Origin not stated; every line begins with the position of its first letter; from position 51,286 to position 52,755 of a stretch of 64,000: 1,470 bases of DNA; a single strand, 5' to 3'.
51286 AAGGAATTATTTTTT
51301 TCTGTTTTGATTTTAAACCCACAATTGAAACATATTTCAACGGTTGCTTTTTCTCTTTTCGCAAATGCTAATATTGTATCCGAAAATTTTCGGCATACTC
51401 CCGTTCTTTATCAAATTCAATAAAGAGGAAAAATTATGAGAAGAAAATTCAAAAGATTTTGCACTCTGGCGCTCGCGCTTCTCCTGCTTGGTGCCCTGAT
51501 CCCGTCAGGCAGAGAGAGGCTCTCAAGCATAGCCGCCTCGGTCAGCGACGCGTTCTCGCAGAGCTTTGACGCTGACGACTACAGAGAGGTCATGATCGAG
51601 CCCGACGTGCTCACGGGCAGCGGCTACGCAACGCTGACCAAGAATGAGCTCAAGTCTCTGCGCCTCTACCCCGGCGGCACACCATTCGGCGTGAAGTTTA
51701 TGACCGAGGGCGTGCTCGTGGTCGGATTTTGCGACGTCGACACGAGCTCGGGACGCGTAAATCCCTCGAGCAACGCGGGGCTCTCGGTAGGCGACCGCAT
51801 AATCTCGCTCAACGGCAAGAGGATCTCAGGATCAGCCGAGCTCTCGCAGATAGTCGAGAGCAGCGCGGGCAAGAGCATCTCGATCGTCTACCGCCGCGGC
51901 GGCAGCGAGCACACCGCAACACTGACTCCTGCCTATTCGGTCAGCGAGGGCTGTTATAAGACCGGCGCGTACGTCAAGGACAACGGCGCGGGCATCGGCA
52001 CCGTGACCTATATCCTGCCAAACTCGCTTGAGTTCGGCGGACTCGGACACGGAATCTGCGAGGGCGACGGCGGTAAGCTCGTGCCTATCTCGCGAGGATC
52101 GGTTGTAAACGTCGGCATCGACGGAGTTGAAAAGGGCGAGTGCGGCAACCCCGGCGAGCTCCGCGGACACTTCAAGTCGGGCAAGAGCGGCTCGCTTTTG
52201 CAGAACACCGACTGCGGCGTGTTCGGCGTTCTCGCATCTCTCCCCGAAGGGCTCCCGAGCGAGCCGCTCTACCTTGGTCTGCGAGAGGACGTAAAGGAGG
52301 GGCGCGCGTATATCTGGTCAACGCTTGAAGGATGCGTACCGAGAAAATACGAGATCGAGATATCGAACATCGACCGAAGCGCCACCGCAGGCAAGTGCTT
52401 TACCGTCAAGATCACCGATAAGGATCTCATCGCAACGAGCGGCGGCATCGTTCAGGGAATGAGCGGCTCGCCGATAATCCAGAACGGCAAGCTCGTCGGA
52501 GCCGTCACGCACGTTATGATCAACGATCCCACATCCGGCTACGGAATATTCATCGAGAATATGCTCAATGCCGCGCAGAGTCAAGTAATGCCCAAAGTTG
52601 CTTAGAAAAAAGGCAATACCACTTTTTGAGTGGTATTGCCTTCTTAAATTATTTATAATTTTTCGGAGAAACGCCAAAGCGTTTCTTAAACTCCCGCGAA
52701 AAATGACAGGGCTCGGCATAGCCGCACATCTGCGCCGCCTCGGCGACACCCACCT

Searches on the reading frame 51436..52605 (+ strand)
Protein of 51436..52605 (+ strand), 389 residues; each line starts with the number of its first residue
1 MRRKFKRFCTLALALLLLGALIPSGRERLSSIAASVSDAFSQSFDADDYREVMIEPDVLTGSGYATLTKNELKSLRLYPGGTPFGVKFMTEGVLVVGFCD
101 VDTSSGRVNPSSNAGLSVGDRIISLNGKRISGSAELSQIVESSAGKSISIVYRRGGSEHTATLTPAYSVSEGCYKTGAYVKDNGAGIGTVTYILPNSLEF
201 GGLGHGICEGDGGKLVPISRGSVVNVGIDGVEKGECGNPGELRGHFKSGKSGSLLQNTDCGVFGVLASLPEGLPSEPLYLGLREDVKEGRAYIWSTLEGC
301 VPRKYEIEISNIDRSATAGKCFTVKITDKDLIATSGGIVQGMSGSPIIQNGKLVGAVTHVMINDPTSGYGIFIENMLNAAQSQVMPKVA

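Call 53: search_protein_families(library=pfam, proteins=[window:51436-52605:+], max_evalue=0.001)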
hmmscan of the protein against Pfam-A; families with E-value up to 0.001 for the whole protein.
window:51436-52605:+ (389 aa): 4 families
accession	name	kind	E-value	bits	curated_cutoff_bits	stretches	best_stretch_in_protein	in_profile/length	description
PF05580.18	Peptidase_S55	-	1.7e-73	247.6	25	1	173-377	2-210/210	SpoIVB peptidase S55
PF17820.7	PDZ_6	-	7.4e-08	32.5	27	1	110-154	10-54/54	PDZ domain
PF13180.12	PDZ_2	-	4.1e-07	30.6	27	1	109-163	23-78/80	PDZ domain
PF13365.12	Trypsin_2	-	0.0009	20.4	27.6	0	263-355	57-143/144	Trypsin-like peptidase domain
